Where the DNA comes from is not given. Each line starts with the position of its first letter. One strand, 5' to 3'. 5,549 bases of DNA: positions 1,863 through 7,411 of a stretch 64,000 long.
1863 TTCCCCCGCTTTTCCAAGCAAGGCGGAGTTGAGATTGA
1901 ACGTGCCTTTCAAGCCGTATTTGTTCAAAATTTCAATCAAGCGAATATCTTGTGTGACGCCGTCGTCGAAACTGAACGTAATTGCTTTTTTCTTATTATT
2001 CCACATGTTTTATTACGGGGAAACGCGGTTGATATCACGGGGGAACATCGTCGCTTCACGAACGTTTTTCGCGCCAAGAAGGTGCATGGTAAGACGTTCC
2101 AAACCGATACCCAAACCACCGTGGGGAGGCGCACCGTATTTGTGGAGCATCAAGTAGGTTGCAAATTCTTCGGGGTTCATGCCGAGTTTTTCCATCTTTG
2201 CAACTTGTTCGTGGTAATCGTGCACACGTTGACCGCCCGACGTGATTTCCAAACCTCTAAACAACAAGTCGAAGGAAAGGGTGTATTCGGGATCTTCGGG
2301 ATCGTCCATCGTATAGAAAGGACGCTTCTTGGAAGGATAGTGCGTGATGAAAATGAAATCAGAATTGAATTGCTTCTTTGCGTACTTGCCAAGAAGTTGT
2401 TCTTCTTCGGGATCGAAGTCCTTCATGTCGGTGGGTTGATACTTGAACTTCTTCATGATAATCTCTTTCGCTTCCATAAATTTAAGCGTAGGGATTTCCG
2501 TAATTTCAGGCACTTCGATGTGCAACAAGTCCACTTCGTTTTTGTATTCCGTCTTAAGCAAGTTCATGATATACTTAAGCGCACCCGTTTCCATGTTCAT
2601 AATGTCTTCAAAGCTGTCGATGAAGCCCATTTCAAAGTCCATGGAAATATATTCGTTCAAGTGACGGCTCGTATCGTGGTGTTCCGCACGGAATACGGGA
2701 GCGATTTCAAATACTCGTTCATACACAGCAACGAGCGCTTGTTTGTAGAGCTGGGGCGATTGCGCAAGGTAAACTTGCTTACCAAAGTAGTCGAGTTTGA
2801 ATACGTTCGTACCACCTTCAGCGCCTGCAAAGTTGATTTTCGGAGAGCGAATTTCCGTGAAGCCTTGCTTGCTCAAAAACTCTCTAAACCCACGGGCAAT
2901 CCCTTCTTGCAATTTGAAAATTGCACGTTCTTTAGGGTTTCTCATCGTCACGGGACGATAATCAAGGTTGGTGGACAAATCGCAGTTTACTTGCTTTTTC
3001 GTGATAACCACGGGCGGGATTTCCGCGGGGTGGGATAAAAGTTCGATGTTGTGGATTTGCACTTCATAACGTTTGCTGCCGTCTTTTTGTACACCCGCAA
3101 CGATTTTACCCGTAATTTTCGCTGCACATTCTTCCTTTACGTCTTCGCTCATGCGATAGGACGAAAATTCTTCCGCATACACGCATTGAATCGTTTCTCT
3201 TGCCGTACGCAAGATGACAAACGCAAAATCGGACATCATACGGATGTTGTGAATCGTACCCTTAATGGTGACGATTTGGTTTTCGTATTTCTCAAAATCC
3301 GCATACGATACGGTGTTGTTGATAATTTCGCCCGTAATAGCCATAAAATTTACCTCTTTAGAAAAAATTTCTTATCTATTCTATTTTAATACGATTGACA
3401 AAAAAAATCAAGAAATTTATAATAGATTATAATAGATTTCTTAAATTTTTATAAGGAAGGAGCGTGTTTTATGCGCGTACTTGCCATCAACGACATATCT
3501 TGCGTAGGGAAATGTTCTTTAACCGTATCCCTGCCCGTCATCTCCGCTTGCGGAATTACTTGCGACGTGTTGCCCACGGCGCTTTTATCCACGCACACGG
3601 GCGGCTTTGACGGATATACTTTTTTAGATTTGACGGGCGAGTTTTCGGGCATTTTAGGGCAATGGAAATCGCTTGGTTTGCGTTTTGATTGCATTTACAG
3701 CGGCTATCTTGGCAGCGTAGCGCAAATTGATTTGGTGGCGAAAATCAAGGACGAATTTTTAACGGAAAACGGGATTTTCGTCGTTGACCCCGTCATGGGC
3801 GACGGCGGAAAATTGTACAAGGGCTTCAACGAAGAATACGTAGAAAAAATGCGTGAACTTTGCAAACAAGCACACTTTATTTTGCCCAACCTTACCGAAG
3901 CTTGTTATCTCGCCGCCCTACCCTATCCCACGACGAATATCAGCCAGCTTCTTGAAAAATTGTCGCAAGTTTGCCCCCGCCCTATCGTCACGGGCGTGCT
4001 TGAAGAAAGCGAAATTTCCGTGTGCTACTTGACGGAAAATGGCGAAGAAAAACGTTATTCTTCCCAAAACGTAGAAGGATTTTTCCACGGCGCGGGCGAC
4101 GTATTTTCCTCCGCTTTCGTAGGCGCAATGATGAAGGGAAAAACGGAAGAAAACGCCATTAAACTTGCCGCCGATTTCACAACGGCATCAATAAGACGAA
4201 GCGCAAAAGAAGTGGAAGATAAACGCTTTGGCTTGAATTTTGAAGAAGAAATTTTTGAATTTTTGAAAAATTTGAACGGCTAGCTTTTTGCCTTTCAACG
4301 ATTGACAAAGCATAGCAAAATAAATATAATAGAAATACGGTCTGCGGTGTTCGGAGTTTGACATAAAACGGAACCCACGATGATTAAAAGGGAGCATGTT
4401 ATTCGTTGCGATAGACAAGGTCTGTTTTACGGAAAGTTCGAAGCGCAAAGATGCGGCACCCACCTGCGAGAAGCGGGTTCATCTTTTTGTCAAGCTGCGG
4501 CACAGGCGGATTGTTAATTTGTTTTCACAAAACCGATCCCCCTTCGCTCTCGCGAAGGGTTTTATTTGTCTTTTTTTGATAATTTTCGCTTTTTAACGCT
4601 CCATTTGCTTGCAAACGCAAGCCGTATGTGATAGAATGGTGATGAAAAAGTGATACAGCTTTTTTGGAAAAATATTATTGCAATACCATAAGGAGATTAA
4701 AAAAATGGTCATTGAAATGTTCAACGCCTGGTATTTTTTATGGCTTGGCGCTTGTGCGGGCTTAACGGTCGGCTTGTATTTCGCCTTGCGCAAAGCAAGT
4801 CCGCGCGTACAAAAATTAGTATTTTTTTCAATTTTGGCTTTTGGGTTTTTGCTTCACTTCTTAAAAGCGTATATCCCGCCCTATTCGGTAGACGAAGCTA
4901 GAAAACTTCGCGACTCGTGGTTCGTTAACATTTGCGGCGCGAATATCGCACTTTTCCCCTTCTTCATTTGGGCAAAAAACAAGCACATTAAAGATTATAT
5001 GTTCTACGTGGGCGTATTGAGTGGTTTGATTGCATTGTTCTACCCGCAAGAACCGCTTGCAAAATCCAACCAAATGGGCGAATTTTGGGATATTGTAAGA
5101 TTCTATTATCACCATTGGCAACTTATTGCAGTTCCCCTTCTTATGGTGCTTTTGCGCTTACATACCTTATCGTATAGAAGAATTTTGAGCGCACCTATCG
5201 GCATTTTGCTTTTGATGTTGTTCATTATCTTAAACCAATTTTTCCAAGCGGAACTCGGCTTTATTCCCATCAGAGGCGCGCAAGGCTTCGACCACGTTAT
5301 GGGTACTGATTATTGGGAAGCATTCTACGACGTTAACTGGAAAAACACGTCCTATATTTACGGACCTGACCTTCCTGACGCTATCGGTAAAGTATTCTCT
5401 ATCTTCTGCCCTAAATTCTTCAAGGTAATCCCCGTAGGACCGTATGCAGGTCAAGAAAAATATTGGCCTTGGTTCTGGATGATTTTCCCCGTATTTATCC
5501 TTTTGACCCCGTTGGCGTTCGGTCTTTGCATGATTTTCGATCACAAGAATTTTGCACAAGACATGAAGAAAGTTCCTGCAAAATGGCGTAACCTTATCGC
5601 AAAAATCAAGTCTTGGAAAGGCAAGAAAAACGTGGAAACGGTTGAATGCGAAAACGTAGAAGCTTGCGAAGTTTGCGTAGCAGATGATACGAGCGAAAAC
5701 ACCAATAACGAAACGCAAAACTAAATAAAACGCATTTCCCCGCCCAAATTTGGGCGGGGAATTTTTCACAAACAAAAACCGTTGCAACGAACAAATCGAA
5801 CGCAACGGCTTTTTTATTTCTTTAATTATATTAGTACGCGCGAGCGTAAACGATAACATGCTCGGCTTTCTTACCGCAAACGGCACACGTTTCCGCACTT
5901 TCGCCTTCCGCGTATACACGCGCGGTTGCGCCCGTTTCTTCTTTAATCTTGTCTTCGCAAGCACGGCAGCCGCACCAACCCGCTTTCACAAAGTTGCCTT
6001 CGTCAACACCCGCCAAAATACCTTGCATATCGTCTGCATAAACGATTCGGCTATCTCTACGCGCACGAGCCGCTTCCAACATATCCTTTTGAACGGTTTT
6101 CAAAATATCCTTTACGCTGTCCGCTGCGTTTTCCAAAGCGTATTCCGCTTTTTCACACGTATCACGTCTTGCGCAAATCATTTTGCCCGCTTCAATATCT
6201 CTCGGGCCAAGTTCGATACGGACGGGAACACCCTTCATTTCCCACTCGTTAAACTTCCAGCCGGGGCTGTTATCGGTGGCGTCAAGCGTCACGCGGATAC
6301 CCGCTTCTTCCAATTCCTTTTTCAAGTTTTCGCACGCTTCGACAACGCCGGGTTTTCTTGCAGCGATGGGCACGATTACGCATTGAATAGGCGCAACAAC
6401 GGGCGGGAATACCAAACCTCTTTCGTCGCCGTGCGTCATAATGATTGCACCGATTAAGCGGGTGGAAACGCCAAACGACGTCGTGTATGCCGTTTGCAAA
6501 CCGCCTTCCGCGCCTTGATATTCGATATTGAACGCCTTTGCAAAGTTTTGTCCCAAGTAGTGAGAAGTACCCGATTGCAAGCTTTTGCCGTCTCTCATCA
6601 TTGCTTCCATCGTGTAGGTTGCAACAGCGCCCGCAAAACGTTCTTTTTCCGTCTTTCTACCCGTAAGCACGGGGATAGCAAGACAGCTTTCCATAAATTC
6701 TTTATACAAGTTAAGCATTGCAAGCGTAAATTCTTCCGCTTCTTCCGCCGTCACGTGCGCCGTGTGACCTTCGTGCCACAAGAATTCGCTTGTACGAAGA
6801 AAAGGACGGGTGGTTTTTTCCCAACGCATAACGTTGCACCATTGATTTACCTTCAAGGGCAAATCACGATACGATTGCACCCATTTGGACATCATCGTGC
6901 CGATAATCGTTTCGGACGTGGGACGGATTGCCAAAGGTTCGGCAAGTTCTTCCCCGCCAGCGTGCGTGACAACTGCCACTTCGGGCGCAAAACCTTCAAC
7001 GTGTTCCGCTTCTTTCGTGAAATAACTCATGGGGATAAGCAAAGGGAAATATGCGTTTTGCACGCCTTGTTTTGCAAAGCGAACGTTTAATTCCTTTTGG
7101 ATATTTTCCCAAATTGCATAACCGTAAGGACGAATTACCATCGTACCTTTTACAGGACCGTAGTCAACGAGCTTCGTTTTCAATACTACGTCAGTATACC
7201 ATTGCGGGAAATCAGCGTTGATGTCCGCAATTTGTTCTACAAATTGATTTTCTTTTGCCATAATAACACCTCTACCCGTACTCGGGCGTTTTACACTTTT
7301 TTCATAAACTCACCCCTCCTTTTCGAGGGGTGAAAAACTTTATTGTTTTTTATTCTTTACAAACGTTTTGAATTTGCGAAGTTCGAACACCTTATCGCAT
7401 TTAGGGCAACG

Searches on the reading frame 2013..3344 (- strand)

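Call 65: search_protein_families(library=pfam, proteins=[window:2013-3344:-], max_evalue=0.00001)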
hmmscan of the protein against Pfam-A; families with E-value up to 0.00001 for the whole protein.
window:2013-3344:- (443 aa): 2 families
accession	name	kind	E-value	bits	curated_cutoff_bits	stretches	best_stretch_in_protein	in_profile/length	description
PF00152.25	tRNA-synt_2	-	2.5e-82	276.8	25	1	124-437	3-307/308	tRNA synthetases class II (D, K and N)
PF01336.31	tRNA_anti-codon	-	1.1e-08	35.3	27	1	25-103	1-75/75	OB-fold nucleic acid binding domain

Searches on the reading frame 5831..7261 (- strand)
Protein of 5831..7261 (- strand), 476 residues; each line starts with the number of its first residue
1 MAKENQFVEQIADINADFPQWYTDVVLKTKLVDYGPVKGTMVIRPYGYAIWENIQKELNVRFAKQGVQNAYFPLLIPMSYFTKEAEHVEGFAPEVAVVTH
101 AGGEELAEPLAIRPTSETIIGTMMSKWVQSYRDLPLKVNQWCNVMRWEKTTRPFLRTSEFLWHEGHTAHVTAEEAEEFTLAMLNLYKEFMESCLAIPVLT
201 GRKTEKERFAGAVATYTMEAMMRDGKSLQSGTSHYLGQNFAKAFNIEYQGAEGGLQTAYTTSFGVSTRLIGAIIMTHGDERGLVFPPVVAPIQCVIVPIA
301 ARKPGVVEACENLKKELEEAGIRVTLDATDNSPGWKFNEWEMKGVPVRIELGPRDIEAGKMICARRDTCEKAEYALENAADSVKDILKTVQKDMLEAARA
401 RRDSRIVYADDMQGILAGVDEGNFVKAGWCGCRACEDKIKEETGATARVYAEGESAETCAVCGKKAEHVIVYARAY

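Call 65: search_protein_families(library=pfam, proteins=[window:5831-7261:-], max_evalue=0.00001)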
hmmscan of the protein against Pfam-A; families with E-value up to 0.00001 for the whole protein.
window:5831-7261:- (476 aa): 3 families
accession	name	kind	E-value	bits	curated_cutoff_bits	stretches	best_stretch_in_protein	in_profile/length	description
PF03129.25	HGTP_anticodon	-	1.3e-21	77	21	1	293-385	1-93/94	Anticodon binding domain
PF00587.30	tRNA-synt_2b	-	1.5e-21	77.7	29.3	1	106-274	7-176/179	tRNA synthetase class II core domain (G, H, P, S and T)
PF09180.16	ProRS-C_1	-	1.6e-17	63.9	31.5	1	418-476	7-71/71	Prolyl-tRNA synthetase, C-terminal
